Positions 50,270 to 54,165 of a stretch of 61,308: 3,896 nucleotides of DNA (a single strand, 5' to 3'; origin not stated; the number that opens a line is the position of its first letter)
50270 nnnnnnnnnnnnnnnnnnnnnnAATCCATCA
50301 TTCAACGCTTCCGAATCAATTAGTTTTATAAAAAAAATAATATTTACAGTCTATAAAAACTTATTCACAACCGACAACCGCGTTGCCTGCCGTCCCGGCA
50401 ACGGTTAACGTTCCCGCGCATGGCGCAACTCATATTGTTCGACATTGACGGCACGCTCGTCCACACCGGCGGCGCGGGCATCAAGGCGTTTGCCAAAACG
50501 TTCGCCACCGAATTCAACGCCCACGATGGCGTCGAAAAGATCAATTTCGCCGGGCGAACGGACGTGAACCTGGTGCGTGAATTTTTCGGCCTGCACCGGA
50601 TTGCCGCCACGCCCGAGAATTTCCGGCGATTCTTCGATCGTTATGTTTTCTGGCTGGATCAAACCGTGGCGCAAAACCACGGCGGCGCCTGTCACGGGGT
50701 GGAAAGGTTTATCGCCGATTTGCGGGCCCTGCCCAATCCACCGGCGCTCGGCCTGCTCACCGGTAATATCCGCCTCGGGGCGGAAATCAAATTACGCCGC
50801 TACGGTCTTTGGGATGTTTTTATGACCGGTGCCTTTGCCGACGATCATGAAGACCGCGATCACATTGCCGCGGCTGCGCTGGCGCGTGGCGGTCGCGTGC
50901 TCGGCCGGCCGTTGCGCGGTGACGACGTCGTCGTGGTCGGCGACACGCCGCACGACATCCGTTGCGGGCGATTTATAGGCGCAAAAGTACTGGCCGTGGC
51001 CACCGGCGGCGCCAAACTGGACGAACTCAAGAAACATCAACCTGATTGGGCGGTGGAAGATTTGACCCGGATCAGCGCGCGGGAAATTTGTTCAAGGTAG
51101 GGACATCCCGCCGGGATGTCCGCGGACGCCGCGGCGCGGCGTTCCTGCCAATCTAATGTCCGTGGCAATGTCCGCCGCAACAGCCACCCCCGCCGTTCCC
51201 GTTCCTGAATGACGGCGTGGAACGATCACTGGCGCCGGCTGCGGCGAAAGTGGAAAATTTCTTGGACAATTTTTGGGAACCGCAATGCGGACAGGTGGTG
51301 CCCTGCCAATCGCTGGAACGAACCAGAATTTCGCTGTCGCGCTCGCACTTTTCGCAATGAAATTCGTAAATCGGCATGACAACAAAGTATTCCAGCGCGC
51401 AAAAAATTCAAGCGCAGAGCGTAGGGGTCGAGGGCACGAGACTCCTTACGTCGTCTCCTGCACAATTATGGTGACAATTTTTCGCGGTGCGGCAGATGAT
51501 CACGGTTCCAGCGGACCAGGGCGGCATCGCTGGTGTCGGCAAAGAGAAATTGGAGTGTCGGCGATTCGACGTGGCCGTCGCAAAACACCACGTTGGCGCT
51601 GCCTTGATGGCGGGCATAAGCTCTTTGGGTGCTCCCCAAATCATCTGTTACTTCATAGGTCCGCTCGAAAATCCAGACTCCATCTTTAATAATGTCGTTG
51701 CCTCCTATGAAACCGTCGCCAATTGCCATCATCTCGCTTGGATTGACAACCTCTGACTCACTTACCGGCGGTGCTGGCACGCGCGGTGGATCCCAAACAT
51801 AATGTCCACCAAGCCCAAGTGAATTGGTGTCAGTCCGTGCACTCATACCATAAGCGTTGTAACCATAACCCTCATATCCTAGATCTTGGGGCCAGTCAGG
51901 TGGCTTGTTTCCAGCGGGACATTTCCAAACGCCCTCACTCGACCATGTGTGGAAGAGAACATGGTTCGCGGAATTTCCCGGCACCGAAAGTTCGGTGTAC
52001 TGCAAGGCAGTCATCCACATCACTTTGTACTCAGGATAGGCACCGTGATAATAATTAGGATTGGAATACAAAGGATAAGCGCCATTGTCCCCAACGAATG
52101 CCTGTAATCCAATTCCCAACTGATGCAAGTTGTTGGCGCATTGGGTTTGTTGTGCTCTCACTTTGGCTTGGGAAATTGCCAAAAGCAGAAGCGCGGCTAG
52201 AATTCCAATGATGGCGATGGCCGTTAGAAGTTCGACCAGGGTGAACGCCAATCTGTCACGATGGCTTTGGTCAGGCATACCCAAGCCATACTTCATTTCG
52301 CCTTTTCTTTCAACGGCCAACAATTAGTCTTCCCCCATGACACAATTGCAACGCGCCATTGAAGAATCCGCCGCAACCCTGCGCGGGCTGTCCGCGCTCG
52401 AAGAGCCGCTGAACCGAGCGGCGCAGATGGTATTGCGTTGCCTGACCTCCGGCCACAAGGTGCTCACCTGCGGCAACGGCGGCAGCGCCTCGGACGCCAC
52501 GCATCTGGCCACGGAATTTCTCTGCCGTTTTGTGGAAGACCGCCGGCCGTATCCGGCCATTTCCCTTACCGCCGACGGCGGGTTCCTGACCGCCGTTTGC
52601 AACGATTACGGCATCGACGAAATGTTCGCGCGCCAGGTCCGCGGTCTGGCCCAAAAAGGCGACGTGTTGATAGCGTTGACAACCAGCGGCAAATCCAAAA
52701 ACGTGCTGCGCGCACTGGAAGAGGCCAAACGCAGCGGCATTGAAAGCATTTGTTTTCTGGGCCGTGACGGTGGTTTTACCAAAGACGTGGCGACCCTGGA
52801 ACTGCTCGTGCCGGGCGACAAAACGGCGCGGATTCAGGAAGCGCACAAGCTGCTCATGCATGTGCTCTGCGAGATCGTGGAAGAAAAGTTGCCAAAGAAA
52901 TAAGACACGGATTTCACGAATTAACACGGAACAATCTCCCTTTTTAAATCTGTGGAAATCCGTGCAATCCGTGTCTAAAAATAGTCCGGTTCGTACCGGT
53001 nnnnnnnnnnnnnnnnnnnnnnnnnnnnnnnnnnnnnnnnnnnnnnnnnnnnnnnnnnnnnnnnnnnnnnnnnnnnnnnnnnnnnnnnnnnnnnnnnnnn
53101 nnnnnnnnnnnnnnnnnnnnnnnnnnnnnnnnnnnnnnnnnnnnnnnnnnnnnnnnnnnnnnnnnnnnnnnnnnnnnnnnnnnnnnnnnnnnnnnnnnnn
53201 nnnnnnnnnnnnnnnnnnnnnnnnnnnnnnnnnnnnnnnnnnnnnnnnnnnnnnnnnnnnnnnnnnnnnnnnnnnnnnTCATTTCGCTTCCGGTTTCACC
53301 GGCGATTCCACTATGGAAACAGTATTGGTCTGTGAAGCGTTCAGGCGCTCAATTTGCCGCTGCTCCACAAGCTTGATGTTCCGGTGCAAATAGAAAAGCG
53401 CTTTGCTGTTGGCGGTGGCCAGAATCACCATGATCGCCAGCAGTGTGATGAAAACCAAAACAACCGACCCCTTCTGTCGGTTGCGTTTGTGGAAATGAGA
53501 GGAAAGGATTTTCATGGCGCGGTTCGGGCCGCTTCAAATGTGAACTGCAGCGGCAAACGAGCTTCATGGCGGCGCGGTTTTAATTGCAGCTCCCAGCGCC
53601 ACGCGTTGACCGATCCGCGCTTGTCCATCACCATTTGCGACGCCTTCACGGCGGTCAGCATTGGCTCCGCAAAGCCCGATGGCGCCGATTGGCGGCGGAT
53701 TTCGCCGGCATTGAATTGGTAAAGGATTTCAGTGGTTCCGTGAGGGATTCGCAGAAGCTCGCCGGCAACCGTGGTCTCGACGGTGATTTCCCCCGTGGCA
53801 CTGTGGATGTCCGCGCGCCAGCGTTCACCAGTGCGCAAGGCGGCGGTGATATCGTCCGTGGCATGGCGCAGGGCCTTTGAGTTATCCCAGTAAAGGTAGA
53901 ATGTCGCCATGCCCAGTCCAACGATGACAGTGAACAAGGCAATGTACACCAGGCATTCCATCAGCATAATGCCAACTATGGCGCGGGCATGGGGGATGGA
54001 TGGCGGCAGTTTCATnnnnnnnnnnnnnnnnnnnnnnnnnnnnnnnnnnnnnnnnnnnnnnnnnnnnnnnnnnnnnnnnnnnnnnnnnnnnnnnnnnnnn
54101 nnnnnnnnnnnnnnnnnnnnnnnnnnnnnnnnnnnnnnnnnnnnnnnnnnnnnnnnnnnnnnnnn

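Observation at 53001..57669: Compact, translationally coupled comG-like type-IV-filament operon in a diderm PVC bacterium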

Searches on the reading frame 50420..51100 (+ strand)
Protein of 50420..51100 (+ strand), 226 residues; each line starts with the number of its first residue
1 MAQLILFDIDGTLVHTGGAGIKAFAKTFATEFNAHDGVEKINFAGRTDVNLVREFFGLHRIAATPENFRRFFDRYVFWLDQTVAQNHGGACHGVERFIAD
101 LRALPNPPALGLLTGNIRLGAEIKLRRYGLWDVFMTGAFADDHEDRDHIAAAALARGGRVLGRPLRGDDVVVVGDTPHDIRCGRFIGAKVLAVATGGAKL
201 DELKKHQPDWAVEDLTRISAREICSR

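Call 14: search_protein_families(library=pfam, proteins=[window:50420-51100:+], max_evalue=0.001)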
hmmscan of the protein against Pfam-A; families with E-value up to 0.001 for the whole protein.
window:50420-51100:+ (226 aa): 4 families
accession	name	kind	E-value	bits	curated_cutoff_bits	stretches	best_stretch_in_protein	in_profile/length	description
PF13419.12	HAD_2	-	1.5e-12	48.5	23.8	1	5-193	1-178/178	Haloacid dehalogenase-like hydrolase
PF12710.13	HAD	-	3.5e-10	41.1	27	1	5-184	1-189/189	haloacid dehalogenase-like hydrolase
PF13242.12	Hydrolase_like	-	4.3e-10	39.8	22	1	164-216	18-73/75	HAD-hyrolase-like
PF00702.32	Hydrolase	-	1.1e-08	36.2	26.4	1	4-184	3-188/191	haloacid dehalogenase-like hydrolase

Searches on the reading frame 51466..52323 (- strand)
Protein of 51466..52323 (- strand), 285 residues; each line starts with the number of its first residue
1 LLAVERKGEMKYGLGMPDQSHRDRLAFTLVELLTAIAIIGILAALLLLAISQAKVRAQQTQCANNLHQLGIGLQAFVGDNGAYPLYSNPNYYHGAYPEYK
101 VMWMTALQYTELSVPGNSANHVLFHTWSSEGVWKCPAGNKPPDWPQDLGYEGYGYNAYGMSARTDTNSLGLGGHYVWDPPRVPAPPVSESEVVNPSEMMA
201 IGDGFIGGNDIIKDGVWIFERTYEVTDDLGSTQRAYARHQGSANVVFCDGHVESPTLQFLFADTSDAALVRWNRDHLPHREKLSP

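Call 3: search_protein_families(library=pfam, proteins=[window:51466-52323:-], max_evalue=0.1)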
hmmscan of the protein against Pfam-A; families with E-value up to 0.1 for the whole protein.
window:51466-52323:- (285 aa): 2 families
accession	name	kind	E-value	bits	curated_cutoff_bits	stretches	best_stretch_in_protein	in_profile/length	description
PF07596.16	SBP_bac_10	-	4.3e-08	34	23.3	2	57-86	7-36/268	Protein of unknown function (DUF1559)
PF07963.17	N_methyl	-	3.1e-06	27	21.2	1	24-47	4-27/27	Prokaryotic N-terminal methylation motif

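Call 4: search_protein_families(library=ncbifam, proteins=[window:51466-52323:-], max_evalue=0.1)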
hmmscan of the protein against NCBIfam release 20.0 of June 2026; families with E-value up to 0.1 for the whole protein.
window:51466-52323:- (285 aa): 12 families
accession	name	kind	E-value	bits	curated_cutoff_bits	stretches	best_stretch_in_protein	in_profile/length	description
TIGR04294.2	pre_pil_HX9DG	domain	7.2e-07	28.8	19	1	235-253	1-19/22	H-X9-DG-CTERM domain-containing protein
TIGR01710.1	typeII_sec_gspG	equivalog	3.4e-06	27.1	88.85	1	27-85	3-61/134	type II secretion system major pseudopilin GspG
NF041775.1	typeIV_PilA_Myxo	equivalog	4.2e-06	26.9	400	1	26-88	12-74/214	type IV pilin protein PilA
TIGR02532.1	IV_pilin_GFxxxE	domain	6.5e-05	22.6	16.3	1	26-47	3-24/24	prepilin-type N-terminal cleavage/methylation domain-containing protein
TIGR01708.2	typeII_sec_gspH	equivalog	0.0011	19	80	1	27-60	4-39/169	type II secretion system minor pseudopilin GspH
NF041013.1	T4P_ComGE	equivalog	0.004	17.2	49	1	26-60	5-39/83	competence type IV pilus minor pilin ComGE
TIGR02596.1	TIGR02596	subfamily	0.007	16.5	70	1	27-65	1-39/196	Verru_Chthon cassette protein D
NF040999.1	pilin_ComGC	equivalog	0.015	15.5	75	1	26-64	3-41/84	competence type IV pilus major pilin ComGC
NF007862.0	PRK10574.1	equivalog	0.038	14.1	138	1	26-49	6-29/145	prepilin peptidase-dependent pilin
NF041002.1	pilin_ComGF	equivalog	0.04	14.1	80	1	26-61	3-38/139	competence type IV pilus minor pilin ComGF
TIGR02599.1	TIGR02599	subfamily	0.071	12.3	256.5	1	26-62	1-37/361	Verru_Chthon cassette protein C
NF040982.1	ComGD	equivalog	0.088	13.2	70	0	26-66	3-43/139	competence type IV pilus minor pilin ComGD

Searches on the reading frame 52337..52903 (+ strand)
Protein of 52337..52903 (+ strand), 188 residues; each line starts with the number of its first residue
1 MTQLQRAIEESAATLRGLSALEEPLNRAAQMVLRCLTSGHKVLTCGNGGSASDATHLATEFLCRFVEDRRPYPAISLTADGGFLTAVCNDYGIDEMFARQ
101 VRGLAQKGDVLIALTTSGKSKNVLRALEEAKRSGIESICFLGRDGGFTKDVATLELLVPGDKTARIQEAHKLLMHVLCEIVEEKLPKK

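Call 3: search_protein_families(library=pfam, proteins=[window:52337-52903:+], max_evalue=0.1)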
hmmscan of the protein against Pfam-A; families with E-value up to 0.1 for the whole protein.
window:52337-52903:+ (188 aa): 3 families
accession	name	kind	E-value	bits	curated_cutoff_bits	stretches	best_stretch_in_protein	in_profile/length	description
PF13580.11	SIS_2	-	3.3e-22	79.4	27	1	11-140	6-136/138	SIS domain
PF01380.27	SIS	-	3.8e-06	27.2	25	1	91-161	37-107/131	SIS domain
PF06897.17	DUF1269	-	0.024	15.4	26.9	1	75-131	22-79/100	Protein of unknown function (DUF1269)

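Call 4: search_protein_families(library=ncbifam, proteins=[window:52337-52903:+], max_evalue=0.1)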
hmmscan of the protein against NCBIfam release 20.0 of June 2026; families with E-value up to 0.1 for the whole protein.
window:52337-52903:+ (188 aa): 15 families
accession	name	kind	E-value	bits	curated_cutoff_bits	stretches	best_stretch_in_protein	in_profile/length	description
NF010546.0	PRK13936.1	equivalog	2.5e-57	193.8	276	1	6-185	9-192/197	phosphoheptose isomerase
TIGR00441.1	gmhA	equivalog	1e-53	181.5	209.45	1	30-182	2-154/154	D-sedoheptulose 7-phosphate isomerase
NF001628.0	PRK00414.1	equivalog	9.4e-42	142.8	265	1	24-185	29-190/192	D-sedoheptulose 7-phosphate isomerase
NF008138.0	PRK10886.1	equivalog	5.1e-38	130.7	352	1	18-185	20-190/196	DnaA initiator-associating protein DiaA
NF010547.0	PRK13938.1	equivalog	1.3e-35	122.9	320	1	34-185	40-191/196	D-sedoheptulose 7-phosphate isomerase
NF003915.0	PRK05441.1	subfamily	4.7e-05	22.5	168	1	8-140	31-164/300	N-acetylmuramic acid 6-phosphate etherase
NF008458.0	PRK11337.1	equivalog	5.7e-05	22.2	378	1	104-140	185-221/293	MurR/RpiR family transcriptional regulator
NF010701.0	PRK14101.1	equivalog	0.00017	20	920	1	103-178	511-587/638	bifunctional transcriptional regulator/glucokinase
NF040776.2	AlsR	equivalog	0.00037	19.5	400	1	101-159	170-228/279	transcriptional repressor AlsR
TIGR03127.2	RuMP_HxlB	equivalog_domain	0.001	19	160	1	106-167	71-132/178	6-phospho-3-hexuloisomerase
NF002805.0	PRK02947.1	subfamily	0.0027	16.9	135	0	105-139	105-139/247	sugar isomerase domain-containing protein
NF009222.0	PRK12570.1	subfamily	0.008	15.1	255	1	27-140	57-171/307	N-acetylmuramic acid 6-phosphate etherase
NF008141.0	PRK10892.1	equivalog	0.026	13.8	505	1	103-157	92-146/328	arabinose-5-phosphate isomerase KdsD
TIGR00274.1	TIGR00274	equivalog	0.055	12.5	302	1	106-140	125-159/291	N-acetylmuramic acid 6-phosphate etherase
NF041755.1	RuMP_HxlAB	equivalog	0.072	12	500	0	106-158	287-339/391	bifunctional 3-hexulose-6-phosphate synthase/6-phospho-3-hexuloisomerase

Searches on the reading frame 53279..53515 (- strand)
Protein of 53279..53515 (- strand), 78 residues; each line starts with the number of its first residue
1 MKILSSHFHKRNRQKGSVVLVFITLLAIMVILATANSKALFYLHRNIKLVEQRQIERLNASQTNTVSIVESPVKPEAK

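Call 3: search_protein_families(library=pfam, proteins=[window:53279-53515:-], max_evalue=0.1)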
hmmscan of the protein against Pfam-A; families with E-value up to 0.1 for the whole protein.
window:53279-53515:- (78 aa): 1 family
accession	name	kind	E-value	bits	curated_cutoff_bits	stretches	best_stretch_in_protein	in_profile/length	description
PF13889.11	Chromosome_seg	-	0.053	14.1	22.9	1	37-75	14-50/55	Chromosome segregation during meiosis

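Call 4: search_protein_families(library=ncbifam, proteins=[window:53279-53515:-], max_evalue=0.1)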
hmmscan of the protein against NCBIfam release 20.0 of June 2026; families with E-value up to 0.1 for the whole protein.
window:53279-53515:- (78 aa): 0 families

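Call 80: search_protein_families(library=ncbifam, alignment_id=A4, max_evalue=0.1)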
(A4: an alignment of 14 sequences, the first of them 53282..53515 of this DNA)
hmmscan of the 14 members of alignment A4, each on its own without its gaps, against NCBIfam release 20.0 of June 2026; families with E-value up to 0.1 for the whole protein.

A. member 1, window:53282-53515:- (78 aa): 0 families

B. families by the number of members that match (of 14 scanned): 6 families
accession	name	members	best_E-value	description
NF050032.1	Rv1733c_fam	1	0.014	Rv1733c family protein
NF042931.1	SAG1386_EF1546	1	0.026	SAG1386/EF1546 family surface-associated protein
TIGR02209.1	ftsL_broad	1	0.036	cell division protein FtsL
NF000473.1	vanY_BG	1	0.052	VanY-B/VanY-G family D-Ala-D-Ala carboxypeptidase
NF007848.0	PRK10557.1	1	0.069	prepilin peptidase-dependent protein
NF009584.0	PRK13024.1-4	1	0.069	protein translocase subunit SecDF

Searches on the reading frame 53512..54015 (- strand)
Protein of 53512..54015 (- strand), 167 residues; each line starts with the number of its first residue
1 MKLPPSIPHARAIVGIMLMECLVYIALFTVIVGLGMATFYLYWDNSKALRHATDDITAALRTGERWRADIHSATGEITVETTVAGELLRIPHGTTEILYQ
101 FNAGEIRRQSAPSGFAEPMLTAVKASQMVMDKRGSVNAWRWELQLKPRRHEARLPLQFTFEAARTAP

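Call 3: search_protein_families(library=pfam, proteins=[window:53512-54015:-], max_evalue=0.1)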
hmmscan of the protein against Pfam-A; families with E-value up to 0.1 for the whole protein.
window:53512-54015:- (167 aa): 0 families

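Call 4: search_protein_families(library=ncbifam, proteins=[window:53512-54015:-], max_evalue=0.1)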
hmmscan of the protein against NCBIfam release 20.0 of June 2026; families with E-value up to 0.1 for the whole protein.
window:53512-54015:- (167 aa): 2 families
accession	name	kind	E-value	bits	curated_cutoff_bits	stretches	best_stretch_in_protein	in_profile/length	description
NF041002.1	pilin_ComGF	equivalog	0.0022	18.2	80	1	17-130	5-115/139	competence type IV pilus minor pilin ComGF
NF047827.1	T3SSXpsH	equivalog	0.072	12.9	160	0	15-62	2-48/145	type II secretion system protein XpsH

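Call 24: search_solved_structures(query=A1, max_evalue=10, show_alignments=2)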
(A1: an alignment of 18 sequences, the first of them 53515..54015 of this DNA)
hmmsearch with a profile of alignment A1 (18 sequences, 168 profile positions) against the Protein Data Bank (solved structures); distinct sequences matched with E-value up to 10: 5.
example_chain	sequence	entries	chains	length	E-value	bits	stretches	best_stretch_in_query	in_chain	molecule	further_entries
5cwl_A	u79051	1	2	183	0.05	16.3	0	103-145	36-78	Designed helical repeat protein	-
7tgg_A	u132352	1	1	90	0.08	15.7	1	6-52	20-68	Geopilin domain 1 protein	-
9egp_A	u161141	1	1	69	0.14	14.9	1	9-42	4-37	Geopilin domain 1 protein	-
9laa_A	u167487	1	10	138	0.63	12.8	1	6-39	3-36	Type IV pilin protein PilA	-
6e9r_B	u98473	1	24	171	2.5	10.8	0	104-148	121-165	DHF46 filament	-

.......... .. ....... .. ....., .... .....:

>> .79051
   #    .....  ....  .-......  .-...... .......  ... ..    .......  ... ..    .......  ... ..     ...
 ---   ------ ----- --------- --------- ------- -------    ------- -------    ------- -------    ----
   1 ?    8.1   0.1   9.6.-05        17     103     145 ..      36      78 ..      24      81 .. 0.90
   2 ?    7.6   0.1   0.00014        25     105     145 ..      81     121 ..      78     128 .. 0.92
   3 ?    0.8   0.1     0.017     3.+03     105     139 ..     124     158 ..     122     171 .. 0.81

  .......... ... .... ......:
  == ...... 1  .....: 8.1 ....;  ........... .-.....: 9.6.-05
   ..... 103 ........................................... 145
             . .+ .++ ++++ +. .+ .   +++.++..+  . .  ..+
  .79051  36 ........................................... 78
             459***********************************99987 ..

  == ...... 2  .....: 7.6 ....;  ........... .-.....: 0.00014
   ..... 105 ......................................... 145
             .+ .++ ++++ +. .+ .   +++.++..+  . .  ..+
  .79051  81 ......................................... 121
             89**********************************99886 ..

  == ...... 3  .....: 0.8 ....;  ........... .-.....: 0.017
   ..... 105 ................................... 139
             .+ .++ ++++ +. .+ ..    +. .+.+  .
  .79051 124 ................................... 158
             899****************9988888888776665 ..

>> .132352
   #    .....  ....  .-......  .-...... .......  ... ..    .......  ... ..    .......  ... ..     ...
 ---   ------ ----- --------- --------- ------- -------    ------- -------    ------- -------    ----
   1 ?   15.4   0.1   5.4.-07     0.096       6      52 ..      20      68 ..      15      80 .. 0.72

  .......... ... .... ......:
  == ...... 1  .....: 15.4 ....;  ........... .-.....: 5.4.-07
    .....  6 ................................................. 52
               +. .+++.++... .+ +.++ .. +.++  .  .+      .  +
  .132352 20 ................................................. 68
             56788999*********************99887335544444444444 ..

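Call 78: search_protein_families(library=ncbifam, alignment_id=A1, max_evalue=0.1)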
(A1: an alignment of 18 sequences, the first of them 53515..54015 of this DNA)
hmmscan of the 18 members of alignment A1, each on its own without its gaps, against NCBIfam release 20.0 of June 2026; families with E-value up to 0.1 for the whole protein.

A. member 1, window:53515-54015:- (167 aa): 2 families
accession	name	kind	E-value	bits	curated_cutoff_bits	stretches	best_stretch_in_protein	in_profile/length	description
NF041002.1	pilin_ComGF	equivalog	0.0022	18.2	80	1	17-130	5-115/139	competence type IV pilus minor pilin ComGF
NF047827.1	T3SSXpsH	equivalog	0.072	12.9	160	0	15-62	2-48/145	type II secretion system protein XpsH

B. families by the number of members that match (of 18 scanned): 19 families
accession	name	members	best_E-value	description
NF041002.1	pilin_ComGF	7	5.1e-05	competence type IV pilus minor pilin ComGF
NF007800.0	PRK10506.1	6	0.00038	prepilin peptidase-dependent protein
TIGR02532.1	IV_pilin_GFxxxE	4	0.0017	prepilin-type N-terminal cleavage/methylation domain-containing protein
TIGR01708.2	typeII_sec_gspH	2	1.7e-05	type II secretion system minor pseudopilin GspH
TIGR02596.1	TIGR02596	2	0.00099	Verru_Chthon cassette protein D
NF040982.1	ComGD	2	0.022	competence type IV pilus minor pilin ComGD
TIGR01710.1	typeII_sec_gspG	2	0.025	type II secretion system major pseudopilin GspG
NF007862.0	PRK10574.1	2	0.031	prepilin peptidase-dependent pilin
NF047827.1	T3SSXpsH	2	0.07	type II secretion system protein XpsH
NF041013.1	T4P_ComGE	1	0.0025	competence type IV pilus minor pilin ComGE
NF007660.0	PRK10332.1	1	0.022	prepilin-type N-terminal cleavage/methylation domain-containing protein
TIGR03753.1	blh_monoox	1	0.027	beta-carotene 15,15'-dioxygenase, Brp/Blh family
NF041735.1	hist_kin_RppB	1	0.027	two-component system sensor histidine kinase RppB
TIGR01711.1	gspJ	1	0.048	type II secretion system minor pseudopilin GspJ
NF045709.1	Amuc_1101_fam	1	0.049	Amuc_1101 family PilM-like pilus complex protein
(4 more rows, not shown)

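Call 82: predict_structure(protein=window:53515-54015:-)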
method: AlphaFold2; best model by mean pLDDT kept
length: 167 residues; sequences in the alignment: 1
mean_pLDDT: 62.8   pTM: 0.39
mean pLDDT of the five models: 62.8, 61.3, 60.1, 59.6, 55.5
residues with pLDDT >= 90: 11; 70-90: 32; 50-70: 90; < 50: 34
segments of 3 or more residues with pLDDT < 50: 1-4, 55-63, 148-157, 159-167
pLDDT, mean of each block of 10 residues (from residue 1): 52 85 93 80 56 48 57 62 65 63 69 54 65 71 58 44 37
secondary structure, 60 per line:
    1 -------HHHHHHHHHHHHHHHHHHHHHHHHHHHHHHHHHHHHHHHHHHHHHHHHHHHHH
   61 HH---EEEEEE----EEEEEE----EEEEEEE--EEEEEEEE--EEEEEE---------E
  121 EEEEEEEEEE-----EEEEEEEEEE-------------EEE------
elements in order: H8-62 E66-71 E76-81 E86-92 E95-102 E105-110 E120-130 E136-145 E159-161

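Call 87: fold_search(model_id=the predicted structure, library=pdb)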
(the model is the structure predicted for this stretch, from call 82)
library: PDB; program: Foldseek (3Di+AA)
matches with E <= 10: 555; with E <= 0.001: 0
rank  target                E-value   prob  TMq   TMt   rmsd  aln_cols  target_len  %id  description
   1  1d7b_A                1.1e-01  0.33  0.20  0.19  10.4       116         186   14  CYTOCHROME DOMAIN OF CELLOBIOSE DEHYDROGENASE, PH 7.5 (released 2000-10-18)
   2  1pl3_A                2.0e-01  0.23  0.20  0.18  10.5       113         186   14  Cytochrome Domain Of Cellobiose Dehydrogenase, M65H mutant (released 2003-07-01)
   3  2o1u_A                2.0e-01  0.14  0.18  0.06  13.8       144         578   14  Structure of full length GRP94 with AMP-PNP bound (released 2007-10-23)
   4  5tsh_B                2.2e-01  0.25  0.15  0.07  14.0        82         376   11  PilB from Geobacter metallireducens bound to AMP-PNP (released 2017-05-17)
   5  1m1g_A                2.5e-01  0.16  0.21  0.15  17.0       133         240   11  Crystal Structure of Aquifex aeolicus N-utilization substance G (NusG), Space Group P2(1) (released 2003-02-04)
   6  1ipj_B                3.1e-01  0.08  0.14  0.08  14.9       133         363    6  CRYSTAL STRUCTURES OF RECOMBINANT AND NATIVE SOYBEAN BETA-CONGLYCININ BETA HOMOTRIMERS COMPLEXES WITH N-ACETYL-D-GLUCO (released 2002-05-16)
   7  1d7c_A                3.3e-01  0.23  0.20  0.18   9.9       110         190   13  CYTOCHROME DOMAIN OF CELLOBIOSE DEHYDROGENASE, PH 4.6 (released 2000-10-18)
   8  5cad                  3.3e-01  0.15  0.22  0.12   8.0       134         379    5  Crystal structure of the vicilin from Solanum melongena revealed existence of different anionic ligands in structurally  (released 2016-04-06)
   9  2ea7_A                3.5e-01  0.13  0.20  0.11   9.5       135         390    6  Crystal Structure of Adzuki Bean 7S Globulin-1 (released 2008-02-05)
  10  4lej                  3.7e-01  0.14  0.21  0.12   8.4       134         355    8  Crystal Structure of the Korean pine (Pinus koraiensis) vicilin (released 2014-01-22)
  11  3s7i_B                3.7e-01  0.14  0.20  0.12   8.0       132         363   11  Crystal structure of Ara h 1 (released 2011-09-21)
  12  3smh_F                3.7e-01  0.14  0.21  0.12   8.0       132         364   11  Crystal structure of major peanut allergen Ara h 1 (released 2012-02-15)
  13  3smh_E                3.7e-01  0.14  0.21  0.12   8.0       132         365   11  Crystal structure of major peanut allergen Ara h 1 (released 2012-02-15)
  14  9q2d_B                3.9e-01  0.09  0.13  0.07  13.2        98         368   11  Cryo-EM structure of ternary complex Ikaros-ZF2:CC-885:CRBN:DDB1 (molecular glue degrader) (released 2025-10-01)
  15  4e6f_A                4.1e-01  0.20  0.20  0.20  13.0       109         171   10  Crystal structure of a DUF4468 family protein (BACOVA_04320) from Bacteroides ovatus ATCC 8483 at 1.49 A resolution (released 2012-07-04)
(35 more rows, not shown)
